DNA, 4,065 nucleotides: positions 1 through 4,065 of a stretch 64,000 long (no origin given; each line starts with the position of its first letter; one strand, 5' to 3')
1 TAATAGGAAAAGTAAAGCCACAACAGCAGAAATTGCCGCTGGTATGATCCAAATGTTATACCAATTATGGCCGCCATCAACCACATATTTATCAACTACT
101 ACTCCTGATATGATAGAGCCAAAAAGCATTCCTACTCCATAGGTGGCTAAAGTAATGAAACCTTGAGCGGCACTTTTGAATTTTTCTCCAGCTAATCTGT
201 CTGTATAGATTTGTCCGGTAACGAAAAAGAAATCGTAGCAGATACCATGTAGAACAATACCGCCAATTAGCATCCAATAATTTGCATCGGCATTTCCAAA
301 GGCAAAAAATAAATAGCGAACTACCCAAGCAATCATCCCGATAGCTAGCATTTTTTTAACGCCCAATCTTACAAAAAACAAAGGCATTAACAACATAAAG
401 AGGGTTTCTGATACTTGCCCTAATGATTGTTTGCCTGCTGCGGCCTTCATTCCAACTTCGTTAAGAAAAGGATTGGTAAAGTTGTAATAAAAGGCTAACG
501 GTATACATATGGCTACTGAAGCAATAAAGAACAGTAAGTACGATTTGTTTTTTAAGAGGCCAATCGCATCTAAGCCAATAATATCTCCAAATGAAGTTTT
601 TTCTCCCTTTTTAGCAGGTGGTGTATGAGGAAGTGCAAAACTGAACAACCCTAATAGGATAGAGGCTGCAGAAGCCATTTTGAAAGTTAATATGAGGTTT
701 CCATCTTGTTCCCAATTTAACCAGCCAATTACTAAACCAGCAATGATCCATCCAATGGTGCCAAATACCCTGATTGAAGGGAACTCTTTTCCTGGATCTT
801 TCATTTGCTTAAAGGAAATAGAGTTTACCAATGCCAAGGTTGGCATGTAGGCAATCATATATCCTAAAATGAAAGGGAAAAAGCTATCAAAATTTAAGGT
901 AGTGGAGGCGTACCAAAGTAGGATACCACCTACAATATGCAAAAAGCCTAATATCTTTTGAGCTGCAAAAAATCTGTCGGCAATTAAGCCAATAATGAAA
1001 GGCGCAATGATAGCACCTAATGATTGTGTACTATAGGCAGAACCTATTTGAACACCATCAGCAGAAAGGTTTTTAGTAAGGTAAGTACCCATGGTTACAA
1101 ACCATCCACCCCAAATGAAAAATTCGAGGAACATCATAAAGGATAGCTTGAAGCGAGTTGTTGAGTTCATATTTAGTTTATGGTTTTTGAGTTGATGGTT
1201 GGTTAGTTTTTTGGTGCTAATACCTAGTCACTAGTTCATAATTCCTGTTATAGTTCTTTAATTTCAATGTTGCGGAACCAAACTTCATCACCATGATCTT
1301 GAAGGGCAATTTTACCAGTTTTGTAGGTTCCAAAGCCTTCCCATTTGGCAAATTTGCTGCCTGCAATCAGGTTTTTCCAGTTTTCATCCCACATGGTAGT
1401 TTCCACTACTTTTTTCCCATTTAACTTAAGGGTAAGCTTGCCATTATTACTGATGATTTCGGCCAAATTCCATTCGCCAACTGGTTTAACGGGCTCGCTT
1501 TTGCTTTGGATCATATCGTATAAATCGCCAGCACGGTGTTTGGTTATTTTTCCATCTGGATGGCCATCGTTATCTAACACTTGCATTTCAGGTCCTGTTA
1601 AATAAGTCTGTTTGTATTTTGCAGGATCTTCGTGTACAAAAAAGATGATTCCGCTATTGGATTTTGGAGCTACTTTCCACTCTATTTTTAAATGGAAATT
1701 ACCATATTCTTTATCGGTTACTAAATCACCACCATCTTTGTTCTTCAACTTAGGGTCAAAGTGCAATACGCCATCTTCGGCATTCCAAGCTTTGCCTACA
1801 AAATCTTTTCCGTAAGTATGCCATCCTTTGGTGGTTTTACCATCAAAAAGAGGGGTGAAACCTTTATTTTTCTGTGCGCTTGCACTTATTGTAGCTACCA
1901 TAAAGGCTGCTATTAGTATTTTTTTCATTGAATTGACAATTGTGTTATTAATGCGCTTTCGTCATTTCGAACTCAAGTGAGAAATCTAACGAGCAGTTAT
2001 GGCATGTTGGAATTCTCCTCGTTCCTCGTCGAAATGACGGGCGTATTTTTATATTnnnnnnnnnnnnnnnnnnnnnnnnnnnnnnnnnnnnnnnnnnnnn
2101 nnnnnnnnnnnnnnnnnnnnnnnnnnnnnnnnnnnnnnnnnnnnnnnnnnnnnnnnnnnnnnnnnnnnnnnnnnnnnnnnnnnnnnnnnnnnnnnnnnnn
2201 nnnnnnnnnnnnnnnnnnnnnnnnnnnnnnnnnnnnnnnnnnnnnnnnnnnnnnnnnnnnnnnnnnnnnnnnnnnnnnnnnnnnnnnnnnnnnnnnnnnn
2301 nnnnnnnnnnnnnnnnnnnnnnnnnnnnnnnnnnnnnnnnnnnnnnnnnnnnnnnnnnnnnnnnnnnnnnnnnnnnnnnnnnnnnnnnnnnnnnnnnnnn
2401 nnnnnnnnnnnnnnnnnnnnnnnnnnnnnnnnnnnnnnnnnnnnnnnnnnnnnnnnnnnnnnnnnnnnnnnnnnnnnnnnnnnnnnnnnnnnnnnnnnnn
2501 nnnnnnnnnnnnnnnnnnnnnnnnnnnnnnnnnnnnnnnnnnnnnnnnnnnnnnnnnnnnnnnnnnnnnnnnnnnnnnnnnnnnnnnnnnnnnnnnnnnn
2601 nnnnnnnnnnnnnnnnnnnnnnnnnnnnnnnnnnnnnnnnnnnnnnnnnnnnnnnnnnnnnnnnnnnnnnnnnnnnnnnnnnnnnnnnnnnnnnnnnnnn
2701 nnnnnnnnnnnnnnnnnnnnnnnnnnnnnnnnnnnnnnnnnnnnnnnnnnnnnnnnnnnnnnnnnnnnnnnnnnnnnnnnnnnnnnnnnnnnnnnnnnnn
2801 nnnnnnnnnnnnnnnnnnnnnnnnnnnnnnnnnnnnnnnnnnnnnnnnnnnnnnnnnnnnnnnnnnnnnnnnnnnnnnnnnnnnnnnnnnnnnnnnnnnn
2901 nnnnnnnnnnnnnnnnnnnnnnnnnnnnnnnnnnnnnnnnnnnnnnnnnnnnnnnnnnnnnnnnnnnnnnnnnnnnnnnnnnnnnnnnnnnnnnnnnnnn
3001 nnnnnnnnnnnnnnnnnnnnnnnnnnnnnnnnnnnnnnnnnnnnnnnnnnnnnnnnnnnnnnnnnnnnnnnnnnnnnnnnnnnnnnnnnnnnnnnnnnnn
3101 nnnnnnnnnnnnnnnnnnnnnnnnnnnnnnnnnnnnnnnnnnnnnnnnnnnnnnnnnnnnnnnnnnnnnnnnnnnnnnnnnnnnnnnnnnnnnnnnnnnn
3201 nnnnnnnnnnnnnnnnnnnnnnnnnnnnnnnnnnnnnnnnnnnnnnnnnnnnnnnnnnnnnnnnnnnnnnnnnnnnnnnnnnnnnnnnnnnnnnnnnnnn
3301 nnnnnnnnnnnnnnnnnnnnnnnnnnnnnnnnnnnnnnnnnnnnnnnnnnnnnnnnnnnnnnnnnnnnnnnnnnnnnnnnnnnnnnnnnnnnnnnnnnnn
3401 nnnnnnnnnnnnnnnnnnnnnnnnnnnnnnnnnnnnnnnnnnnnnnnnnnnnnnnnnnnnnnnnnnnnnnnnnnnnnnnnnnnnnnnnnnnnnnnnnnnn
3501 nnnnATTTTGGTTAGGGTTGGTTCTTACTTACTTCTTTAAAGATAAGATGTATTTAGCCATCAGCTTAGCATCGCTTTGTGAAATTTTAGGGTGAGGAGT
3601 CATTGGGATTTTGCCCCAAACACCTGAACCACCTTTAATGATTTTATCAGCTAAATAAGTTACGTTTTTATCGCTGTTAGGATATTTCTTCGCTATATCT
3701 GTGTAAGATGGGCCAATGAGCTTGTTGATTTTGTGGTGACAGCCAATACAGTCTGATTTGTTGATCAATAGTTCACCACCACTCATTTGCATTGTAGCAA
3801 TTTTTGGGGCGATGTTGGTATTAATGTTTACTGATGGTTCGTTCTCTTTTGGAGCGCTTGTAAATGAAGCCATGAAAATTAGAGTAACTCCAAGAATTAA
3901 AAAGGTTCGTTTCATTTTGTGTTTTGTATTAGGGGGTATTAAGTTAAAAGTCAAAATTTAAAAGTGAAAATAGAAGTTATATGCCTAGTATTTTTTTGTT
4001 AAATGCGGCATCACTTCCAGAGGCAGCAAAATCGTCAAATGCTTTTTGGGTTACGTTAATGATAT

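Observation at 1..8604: Eight-gene sugar-redox cluster wired to a cytochrome c: candidate oxidative (3-keto) glycoside-processing system with no assigned pathway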

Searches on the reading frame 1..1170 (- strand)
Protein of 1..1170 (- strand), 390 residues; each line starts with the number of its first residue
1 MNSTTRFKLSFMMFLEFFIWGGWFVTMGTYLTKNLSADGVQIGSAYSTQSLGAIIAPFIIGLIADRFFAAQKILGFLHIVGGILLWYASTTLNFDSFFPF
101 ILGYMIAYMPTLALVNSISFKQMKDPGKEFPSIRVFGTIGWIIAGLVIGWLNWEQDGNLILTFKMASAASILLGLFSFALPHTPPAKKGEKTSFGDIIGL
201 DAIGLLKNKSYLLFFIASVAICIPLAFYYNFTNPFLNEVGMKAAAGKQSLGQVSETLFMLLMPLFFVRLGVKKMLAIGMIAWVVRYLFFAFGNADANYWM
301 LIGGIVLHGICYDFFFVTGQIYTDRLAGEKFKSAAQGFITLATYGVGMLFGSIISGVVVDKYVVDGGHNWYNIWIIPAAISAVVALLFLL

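Call 4: search_protein_families(library=pfam, proteins=[window:1-1170:-], max_evalue=0.01)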
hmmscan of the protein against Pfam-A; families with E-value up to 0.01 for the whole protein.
window:1-1170:- (390 aa): 4 families
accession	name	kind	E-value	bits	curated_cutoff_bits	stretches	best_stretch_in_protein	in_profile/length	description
PF03825.22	Nuc_H_symport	-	1.5e-115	386.9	25.9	1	5-390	3-393/400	Nucleoside H+ symporter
PF12832.13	MFS_1_like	-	2.4e-33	116.1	25.2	1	8-361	3-364/373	MFS_1 like family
PF07690.21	MFS_1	-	9.9e-22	77.7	33.4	2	256-389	46-169/347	Major Facilitator Superfamily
PF01306.25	LacY_symp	-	4.2e-09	36.2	24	1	7-333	10-347/413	LacY proton/sugar symporter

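Call 5: search_protein_families(library=ncbifam, proteins=[window:1-1170:-], max_evalue=0.001)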
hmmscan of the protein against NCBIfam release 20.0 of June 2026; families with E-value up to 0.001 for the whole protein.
window:1-1170:- (390 aa): 6 families
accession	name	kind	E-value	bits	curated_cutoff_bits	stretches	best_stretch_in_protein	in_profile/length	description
TIGR00889.1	2A0110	subfamily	8e-117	390.8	446.1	1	5-389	3-399/418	nucleoside permease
NF007077.0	PRK09528.1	subfamily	2.1e-15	56.2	429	1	7-361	14-379/421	galactoside permease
NF008346.0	PRK11128.1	equivalog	1.1e-13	51.1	259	1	8-323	17-318/383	3-phenylpropionate MFS transporter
TIGR00899.1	2A0120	subfamily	1.3e-12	47.6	522.3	1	12-383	5-368/375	sugar efflux transporter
TIGR00882.1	2A0105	subfamily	3.5e-09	36.1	220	1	9-333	7-342/396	oligosaccharide MFS transporter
TIGR00880.1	2_A_01_02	superfamily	5.8e-07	29.7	131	1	258-387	14-135/141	multidrug resistance protein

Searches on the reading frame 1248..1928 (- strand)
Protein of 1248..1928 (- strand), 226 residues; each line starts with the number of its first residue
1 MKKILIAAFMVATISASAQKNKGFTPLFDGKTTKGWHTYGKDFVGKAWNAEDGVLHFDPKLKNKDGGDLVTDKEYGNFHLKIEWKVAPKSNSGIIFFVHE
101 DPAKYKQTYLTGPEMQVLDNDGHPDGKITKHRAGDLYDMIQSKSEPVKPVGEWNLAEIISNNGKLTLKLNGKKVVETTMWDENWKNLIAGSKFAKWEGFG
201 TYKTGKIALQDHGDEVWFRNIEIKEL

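Call 4: search_protein_families(library=pfam, proteins=[window:1248-1928:-], max_evalue=0.01)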
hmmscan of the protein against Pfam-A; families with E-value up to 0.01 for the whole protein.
window:1248-1928:- (226 aa): 1 family
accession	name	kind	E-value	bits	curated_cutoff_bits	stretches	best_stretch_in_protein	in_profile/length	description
PF06439.18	3keto-disac_hyd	-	2.6e-53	181.3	26.8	1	23-224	1-187/187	3-keto-disaccharide hydrolase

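Call 5: search_protein_families(library=ncbifam, proteins=[window:1248-1928:-], max_evalue=0.001)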
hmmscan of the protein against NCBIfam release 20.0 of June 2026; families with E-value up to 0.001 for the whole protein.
window:1248-1928:- (226 aa): 0 families

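Call 9: search_solved_structures(query=window:1248-1928:-, max_evalue=0.001)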
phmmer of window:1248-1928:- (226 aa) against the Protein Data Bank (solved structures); distinct sequences matched with E-value up to 0.001: 14.
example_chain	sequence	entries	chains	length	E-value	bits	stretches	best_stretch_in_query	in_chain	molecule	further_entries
4jqt_A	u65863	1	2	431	4e-45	157.5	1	10-226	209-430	putative glycosyl hydrolase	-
3osd_A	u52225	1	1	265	2.9e-44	154.7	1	22-225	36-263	putative glycosyl hydrolase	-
8rr2_A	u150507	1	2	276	3.3e-44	154.5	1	22-225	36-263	3-keto-disaccharide hydrolase domain-containing protein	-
8tda_A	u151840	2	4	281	3.6e-44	154.4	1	22-225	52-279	Probable secreted glycosyl hydrolase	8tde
3nmb_A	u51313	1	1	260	1e-43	152.9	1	21-225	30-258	putative sugar hydrolase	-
8v31_A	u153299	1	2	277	1.9e-43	152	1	16-225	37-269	Glycosyl hydrolase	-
9fbe_B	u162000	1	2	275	3.2e-43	151.3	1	22-225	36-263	Probable secreted glycosyl hydrolase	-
4hxc_A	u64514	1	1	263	5.8e-41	143.9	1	22-225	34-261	putative glycosyl hydrolase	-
3hbk_A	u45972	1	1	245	2.1e-36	129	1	17-226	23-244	putative glycosyl hydrolase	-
3h3l_A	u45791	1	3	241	2.2e-33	119.1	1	25-226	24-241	PUTATIVE SUGAR HYDROLASE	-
3u1x_A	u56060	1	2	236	6e-32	114.4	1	17-226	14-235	putative glycosyl hydrolase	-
3s5q_A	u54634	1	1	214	9e-12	48.3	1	23-226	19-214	Putative glycosylhydrolase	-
3imm_A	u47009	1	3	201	6.9e-11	45.4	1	42-226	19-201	Putative secreted glycosylhydrolase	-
4qhz_A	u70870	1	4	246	5.4e-09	39.2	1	26-226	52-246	putative glycosyl hydrolase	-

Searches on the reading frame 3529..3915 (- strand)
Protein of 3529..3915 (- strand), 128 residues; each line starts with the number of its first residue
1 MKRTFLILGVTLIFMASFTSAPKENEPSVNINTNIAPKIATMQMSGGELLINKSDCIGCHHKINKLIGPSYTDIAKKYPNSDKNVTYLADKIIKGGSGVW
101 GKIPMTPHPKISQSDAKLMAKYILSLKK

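Call 4: search_protein_families(library=pfam, proteins=[window:3529-3915:-], max_evalue=0.01)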
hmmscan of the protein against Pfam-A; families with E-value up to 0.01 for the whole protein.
window:3529-3915:- (128 aa): 2 families
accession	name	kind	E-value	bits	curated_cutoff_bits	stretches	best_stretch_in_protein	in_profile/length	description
PF00034.26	Cytochrom_C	-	4.5e-06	28.3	21.3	1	47-127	4-90/90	Cytochrome c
PF13442.11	Cytochrome_CBB3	-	0.00038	21.2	27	1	47-123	6-68/68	Cytochrome C oxidase, cbb3-type, subunit III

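Call 5: search_protein_families(library=ncbifam, proteins=[window:3529-3915:-], max_evalue=0.001)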
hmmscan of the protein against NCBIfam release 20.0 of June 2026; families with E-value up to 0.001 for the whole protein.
window:3529-3915:- (128 aa): 2 families
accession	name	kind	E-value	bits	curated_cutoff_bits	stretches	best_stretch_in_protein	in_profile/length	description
NF045773.1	cytochro_C550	exception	5.2e-06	26.4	125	1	6-124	13-117/118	cytochrome c550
NF045774.1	cytochro_C551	exception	0.00034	20.6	118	1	2-124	2-107/110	cytochrome c551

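Call 31: search_solved_structures(query=window:3529-3915:-, max_evalue=0.01)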
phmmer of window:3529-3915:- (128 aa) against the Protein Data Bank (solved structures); distinct sequences matched with E-value up to 0.01: 17.
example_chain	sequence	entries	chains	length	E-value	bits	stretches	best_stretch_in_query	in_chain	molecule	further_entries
1a56_A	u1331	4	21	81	2.3e-21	79.5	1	50-127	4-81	FERRICYTOCHROME C-552 | FERROCYTOCHROME C-552 | CYTOCHROME C-552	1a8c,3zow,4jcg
2d0s_A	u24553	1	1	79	1.5e-20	76.9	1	49-127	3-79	cytochrome c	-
5xec_A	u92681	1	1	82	3.5e-20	75.7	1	48-127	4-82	Cytochrome c-551,Cytochrome c-552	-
3zox_A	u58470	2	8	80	8.3e-20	74.4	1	50-127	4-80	CYTOCHROME C-552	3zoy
1ayg_A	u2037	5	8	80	1.5e-19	73.7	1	48-127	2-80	CYTOCHROME C-552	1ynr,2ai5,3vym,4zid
5xed_A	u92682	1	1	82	2e-19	73.2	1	48-127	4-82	Cytochrome c-551,Cytochrome c-552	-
5aur_A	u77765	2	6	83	6.6e-18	68.3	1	48-127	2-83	Cytochrome c-552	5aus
1cor_A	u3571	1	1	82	3.7e-16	62.7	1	46-127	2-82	CYTOCHROME C551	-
1dvv_A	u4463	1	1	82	4.4e-16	62.4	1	48-127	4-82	CYTOCHROME C551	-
2pac_A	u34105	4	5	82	1.6e-14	57.4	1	48-127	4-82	CYTOCHROME C551 | Cytochrome c-551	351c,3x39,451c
2exv_A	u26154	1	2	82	2.1e-14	57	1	48-127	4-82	Cytochrome c-551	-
5xec_C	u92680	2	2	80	6.7e-14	55.4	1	48-127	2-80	Cytochrome c-552,Cytochrome c-551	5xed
2i8f_A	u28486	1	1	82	1.3e-13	54.4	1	46-127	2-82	Cytochrome c-551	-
6kq1_A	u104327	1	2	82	1.4e-13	54.4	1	46-127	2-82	Cytochrome C biogenesis protein CcsA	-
1cch_A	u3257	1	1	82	1.4e-13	54.4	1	46-127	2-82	CYTOCHROME C551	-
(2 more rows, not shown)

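Call 59: find_related_loci(query=A3, collection=metagenome_contigs, flank=10000)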
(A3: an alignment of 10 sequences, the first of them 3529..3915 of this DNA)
Query A3 (128 aa) in metagenome_contigs; peptide patterns used: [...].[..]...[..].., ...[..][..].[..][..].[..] (x = any residue, [..] = any of these).
600 stretches matched a pattern (row limit reached: there are more); 585 encode a relative of the query (tblastn E <= 1e-3); the best 80 are kept; 80 distinct loci.
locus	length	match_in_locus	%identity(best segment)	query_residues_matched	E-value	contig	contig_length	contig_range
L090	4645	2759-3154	77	1-128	7e-66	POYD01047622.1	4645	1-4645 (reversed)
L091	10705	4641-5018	63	1-128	5e-52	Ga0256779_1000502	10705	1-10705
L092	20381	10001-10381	63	1-128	4e-51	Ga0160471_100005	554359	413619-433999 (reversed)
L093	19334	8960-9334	62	1-126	8e-46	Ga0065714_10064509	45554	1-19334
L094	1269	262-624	55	1-128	7e-41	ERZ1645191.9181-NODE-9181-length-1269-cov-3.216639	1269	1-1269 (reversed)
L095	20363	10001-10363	52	1-128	1e-39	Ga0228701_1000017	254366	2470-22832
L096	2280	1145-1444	53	20-128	1e-36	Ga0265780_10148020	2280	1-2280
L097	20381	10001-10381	49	7-126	9e-36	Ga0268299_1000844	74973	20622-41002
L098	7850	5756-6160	47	1-126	2e-35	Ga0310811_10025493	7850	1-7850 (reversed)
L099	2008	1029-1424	48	1-128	3e-35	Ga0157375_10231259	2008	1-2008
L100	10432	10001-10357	55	1-126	9e-35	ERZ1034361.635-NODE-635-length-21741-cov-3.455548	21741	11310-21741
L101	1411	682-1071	48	1-126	6e-35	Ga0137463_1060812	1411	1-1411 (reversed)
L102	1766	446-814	48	6-126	2e-34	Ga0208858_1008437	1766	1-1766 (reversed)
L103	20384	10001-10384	46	2-126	2e-34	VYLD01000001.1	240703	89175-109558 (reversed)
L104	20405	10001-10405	44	1-128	2e-33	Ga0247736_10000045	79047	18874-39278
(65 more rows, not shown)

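Call 64: search_protein_families(library=pfam, proteins=[L103:3378-4310:+, L103:4307-4915:+, L103:5408-6358:+, L103:6436-7599:+, L103:11203-11649:+, L103:12589-14442:+, L097:3795-5288:+, L097:6346-7674:+, L097:10477-13821:+, L097:14852-17143:+], max_evalue=0.00001)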
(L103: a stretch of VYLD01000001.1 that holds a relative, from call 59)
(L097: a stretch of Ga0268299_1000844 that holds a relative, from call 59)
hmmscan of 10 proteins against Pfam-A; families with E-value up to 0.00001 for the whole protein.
L103:3378-4310:+ (310 aa): 2 families
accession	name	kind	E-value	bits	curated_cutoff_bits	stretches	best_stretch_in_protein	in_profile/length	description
PF00535.33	Glycos_transf_2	-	4.8e-25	88.9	23.3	1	18-166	11-165/168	Glycosyl transferase family 2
PF10111.15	Glyco_tranf_2_2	-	3.7e-06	27.1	27.3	1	30-118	26-120/276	Glycosyltransferase like family 2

L103:4307-4915:+ (202 aa): 2 families
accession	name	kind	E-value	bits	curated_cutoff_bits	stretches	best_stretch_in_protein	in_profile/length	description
PF08242.18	Methyltransf_12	-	3.8e-06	28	30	1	51-103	2-54/98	Methyltransferase domain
PF13649.12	Methyltransf_25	-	4.3e-06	27.8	27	1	50-132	2-88/97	Methyltransferase domain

L103:5408-6358:+ (316 aa): 0 families

L103:6436-7599:+ (387 aa): 3 families
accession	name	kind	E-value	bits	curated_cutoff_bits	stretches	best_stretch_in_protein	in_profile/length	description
PF01041.23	DegT_DnrJ_EryC1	-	6e-82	276.2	19.8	1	23-381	5-359/360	DegT/DnrJ/EryC1/StrS aminotransferase family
PF00155.27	Aminotran_1_2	-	5.2e-09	36.2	19.7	1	38-166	41-187/361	Aminotransferase class I and II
PF00266.25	Aminotran_5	-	6.3e-08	32.4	21.5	1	59-171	62-182/371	Aminotransferase class-V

L103:11203-11649:+ (148 aa): 0 families

L103:12589-14442:+ (617 aa): 2 families
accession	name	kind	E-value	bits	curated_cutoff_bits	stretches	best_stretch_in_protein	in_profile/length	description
PF00821.23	PEPCK_GTP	-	4.1e-165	549.3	23.8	1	244-594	1-349/357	Phosphoenolpyruvate carboxykinase C-terminal P-loop domain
PF17297.7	PEPCK_N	-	1.3e-101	339.3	23.8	1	20-240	2-218/218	Phosphoenolpyruvate carboxykinase N-terminal domain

L097:3795-5288:+ (497 aa): 2 families
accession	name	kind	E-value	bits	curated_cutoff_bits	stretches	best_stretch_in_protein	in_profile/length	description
PF00370.27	FGGY_N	-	6.4e-49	167.2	28.8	1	5-249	2-243/245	FGGY family of carbohydrate kinases, N-terminal domain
PF02782.22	FGGY_C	-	1.1e-08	35.6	27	1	261-450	2-191/198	FGGY family of carbohydrate kinases, C-terminal domain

L097:6346-7674:+ (442 aa): 1 family
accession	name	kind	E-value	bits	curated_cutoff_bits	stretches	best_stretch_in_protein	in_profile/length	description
PF01261.30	AP_endonuc_2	-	4.5e-08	33.5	31.1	0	172-290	66-173/249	Xylose isomerase-like TIM barrel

L097:10477-13821:+ (1114 aa): 6 families
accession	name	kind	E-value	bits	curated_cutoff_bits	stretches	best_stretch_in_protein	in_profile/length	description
PF06283.17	ThuA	-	1.4e-70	238.2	33.4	1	23-232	1-209/209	Trehalose utilisation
PF07995.17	GSDH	-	3.2e-39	135.6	25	1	263-533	1-240/332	Glucose / Sorbosone dehydrogenase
PF18911.6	PKD_4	-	2.7e-10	40.6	27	1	696-766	13-83/85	PKD domain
PF03422.21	CBM_6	-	5.1e-08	33.7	28.9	1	1001-1108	20-119/125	Carbohydrate binding module (family 6)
PF00801.26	PKD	-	1.5e-07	31.8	23.5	1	697-762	11-75/80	PKD domain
PF00034.26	Cytochrom_C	-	2.6e-07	32.3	21.3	1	843-922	4-89/90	Cytochrome c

L097:14852-17143:+ (763 aa): 2 families
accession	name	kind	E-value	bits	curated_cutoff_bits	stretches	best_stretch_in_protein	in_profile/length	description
PF13715.12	CarbopepD_reg_2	-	2.1e-11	44.1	32.2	1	25-114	1-88/88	CarboxypepD_reg-like domain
PF13620.12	CarboxypepD_reg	-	1.2e-10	42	32.3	1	24-103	1-82/82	Carboxypeptidase regulatory-like domain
